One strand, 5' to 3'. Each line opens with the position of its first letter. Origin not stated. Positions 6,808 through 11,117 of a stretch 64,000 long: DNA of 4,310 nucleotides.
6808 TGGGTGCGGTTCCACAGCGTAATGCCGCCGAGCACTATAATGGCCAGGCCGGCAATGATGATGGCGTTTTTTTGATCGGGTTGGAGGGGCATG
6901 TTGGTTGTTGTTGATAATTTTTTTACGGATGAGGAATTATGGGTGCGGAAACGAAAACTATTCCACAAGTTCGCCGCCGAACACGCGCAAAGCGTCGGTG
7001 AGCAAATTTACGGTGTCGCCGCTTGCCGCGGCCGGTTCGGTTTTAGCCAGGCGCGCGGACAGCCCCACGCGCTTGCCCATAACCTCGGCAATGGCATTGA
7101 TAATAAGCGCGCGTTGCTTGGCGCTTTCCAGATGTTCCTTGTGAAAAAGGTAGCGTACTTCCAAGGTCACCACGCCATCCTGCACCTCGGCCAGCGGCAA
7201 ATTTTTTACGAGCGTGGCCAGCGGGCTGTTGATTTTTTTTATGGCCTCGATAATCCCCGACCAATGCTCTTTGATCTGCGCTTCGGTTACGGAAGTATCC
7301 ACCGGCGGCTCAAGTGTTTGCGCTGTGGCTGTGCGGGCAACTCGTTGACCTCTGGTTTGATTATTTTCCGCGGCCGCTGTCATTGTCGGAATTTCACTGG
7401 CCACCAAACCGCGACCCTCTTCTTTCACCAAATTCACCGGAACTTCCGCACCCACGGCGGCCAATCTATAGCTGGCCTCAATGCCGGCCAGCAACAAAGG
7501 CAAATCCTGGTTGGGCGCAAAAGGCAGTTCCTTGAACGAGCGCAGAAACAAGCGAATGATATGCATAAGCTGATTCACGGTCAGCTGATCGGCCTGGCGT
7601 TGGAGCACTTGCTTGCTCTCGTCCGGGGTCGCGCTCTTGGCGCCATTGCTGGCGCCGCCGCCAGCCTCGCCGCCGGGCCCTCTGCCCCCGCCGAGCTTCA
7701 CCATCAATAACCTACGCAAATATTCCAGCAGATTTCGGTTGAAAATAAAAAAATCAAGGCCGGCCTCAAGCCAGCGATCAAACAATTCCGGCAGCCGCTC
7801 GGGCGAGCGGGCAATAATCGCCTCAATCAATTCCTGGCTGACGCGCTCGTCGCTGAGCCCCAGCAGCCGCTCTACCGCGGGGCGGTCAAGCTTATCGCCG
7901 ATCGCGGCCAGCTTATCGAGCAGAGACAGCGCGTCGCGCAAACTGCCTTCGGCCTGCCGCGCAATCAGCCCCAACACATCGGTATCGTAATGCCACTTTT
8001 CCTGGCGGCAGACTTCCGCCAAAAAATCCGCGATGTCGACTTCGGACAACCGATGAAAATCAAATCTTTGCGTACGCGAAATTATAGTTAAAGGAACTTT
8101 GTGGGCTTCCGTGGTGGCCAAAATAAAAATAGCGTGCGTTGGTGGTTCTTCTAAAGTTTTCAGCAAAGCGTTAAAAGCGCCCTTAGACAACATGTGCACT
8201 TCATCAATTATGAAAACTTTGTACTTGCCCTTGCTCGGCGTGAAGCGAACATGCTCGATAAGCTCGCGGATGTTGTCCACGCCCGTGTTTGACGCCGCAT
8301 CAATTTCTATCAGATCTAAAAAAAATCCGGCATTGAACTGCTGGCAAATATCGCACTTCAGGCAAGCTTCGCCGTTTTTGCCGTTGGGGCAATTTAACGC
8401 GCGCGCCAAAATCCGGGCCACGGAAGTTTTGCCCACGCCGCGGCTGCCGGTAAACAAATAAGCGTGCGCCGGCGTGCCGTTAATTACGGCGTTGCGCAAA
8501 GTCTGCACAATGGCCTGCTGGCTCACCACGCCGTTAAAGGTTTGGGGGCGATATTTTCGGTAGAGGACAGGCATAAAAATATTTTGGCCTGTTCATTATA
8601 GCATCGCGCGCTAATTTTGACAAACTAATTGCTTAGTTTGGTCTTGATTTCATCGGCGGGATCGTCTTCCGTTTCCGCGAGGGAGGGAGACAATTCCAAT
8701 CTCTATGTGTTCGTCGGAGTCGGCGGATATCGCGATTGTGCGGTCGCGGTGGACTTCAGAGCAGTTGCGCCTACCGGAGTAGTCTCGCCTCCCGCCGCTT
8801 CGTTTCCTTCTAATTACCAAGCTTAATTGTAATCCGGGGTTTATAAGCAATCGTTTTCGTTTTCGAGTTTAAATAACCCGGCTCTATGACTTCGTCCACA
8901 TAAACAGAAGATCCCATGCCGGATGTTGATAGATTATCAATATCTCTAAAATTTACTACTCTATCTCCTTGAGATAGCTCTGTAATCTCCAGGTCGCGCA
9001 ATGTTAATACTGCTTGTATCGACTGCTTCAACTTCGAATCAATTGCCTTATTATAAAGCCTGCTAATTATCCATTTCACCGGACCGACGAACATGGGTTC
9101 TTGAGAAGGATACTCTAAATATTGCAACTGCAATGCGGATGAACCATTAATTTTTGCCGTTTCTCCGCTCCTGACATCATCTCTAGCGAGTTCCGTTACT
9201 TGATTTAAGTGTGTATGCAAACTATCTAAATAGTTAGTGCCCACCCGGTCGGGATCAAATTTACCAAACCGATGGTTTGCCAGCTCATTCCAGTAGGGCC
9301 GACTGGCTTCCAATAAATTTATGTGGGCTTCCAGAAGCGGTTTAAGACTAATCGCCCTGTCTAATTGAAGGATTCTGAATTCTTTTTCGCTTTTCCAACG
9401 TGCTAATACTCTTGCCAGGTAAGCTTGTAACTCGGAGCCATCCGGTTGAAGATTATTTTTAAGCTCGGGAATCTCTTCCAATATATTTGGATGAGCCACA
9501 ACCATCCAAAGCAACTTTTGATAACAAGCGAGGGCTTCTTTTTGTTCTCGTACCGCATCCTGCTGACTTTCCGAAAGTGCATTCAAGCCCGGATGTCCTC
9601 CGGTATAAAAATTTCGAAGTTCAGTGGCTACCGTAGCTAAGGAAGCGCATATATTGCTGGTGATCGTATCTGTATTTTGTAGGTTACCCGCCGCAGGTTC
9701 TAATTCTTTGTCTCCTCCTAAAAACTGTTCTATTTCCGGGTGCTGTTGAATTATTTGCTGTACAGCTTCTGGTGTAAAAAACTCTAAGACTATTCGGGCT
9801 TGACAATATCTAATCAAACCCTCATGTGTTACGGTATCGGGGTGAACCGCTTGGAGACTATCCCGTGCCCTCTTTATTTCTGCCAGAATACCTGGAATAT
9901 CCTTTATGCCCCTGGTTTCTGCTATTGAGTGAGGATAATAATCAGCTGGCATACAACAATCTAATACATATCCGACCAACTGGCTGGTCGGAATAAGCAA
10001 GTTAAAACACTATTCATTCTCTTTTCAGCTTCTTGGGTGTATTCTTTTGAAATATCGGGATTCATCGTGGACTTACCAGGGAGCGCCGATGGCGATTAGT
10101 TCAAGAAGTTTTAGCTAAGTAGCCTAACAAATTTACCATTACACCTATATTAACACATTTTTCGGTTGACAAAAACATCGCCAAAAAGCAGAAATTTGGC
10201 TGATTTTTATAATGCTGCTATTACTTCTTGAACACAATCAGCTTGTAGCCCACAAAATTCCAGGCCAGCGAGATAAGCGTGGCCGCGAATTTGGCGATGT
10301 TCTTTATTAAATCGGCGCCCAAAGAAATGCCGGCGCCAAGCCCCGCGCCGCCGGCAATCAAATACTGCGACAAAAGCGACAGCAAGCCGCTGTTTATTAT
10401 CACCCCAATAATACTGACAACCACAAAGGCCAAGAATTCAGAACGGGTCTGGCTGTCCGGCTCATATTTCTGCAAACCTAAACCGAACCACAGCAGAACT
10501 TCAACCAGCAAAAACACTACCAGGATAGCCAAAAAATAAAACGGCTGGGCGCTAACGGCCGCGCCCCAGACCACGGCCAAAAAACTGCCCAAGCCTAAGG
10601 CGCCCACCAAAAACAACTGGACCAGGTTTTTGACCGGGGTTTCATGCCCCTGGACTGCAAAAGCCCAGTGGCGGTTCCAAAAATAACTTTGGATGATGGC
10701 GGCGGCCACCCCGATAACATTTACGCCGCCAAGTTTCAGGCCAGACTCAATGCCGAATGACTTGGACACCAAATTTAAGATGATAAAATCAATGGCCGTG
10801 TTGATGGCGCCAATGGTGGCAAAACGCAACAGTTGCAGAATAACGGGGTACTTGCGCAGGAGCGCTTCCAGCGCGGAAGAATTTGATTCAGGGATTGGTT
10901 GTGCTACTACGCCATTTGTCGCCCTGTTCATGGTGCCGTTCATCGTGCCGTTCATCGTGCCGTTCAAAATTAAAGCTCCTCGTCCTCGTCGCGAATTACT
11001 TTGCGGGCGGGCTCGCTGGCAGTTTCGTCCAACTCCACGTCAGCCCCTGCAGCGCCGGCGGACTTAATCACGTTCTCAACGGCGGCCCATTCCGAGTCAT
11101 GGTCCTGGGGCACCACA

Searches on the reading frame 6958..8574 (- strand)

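Call 58: search_protein_families(library=pfam, proteins=[window:6958-8574:-], max_evalue=0.001)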
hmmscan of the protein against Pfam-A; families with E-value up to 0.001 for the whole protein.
window:6958-8574:- (538 aa): 10 families
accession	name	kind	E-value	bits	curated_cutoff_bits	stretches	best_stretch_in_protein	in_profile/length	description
PF13177.12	DNA_pol3_delta2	-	6.7e-44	150.1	27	1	19-176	2-160/161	DNA polymerase III, delta subunit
PF00004.35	AAA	-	9.9e-13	49.1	21.2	1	40-175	2-127/131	ATPase family associated with various cellular activities (AAA)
PF22608.2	DNAX_ATPase_lid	-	5.9e-12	45.6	27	1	181-227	2-48/49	DNA polymerase III clamp loader subunit, ATPase lid domain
PF12169.13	DNA_pol3_gamma3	-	1e-11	45.3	24.4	1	231-357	3-117/143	DNA polymerase III subunits gamma and tau domain III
PF13401.12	AAA_22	-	1.1e-06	29.4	27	1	39-153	8-121/130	AAA domain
PF13191.12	AAA_16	-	9.6e-06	26.6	32.6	1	23-145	12-160/167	AAA ATPase domain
PF05496.18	RuvB_N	-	5.1e-05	23.5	27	0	9-62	2-59/159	Holliday junction DNA helicase RuvB P-loop domain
PF07728.20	AAA_5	-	5.3e-05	23.7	22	1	40-145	3-94/139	AAA domain (dynein-related subfamily)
PF07724.20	AAA_2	-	6.4e-05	23.5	27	1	38-143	5-101/166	AAA domain (Cdc48 subfamily)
PF05673.19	DUF815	-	0.00018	21.2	23.8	1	9-62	26-79/249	Protein of unknown function (DUF815)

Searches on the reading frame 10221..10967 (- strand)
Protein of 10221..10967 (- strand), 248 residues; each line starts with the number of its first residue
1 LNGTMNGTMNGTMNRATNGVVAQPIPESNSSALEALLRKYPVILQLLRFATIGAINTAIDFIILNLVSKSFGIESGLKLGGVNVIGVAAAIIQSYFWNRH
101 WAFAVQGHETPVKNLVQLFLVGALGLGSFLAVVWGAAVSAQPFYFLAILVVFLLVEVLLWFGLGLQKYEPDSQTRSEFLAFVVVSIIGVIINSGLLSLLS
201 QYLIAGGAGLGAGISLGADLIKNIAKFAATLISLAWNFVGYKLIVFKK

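Call 58: search_protein_families(library=pfam, proteins=[window:10221-10967:-], max_evalue=0.001)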
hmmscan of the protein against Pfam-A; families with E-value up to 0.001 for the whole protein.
window:10221-10967:- (248 aa): 1 family
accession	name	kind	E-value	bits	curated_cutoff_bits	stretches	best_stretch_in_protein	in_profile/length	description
PF04138.20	GtrA_DPMS_TM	-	3.8e-18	66.2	26.1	2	48-157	1-106/117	GtrA/DPMS, transmembrane domain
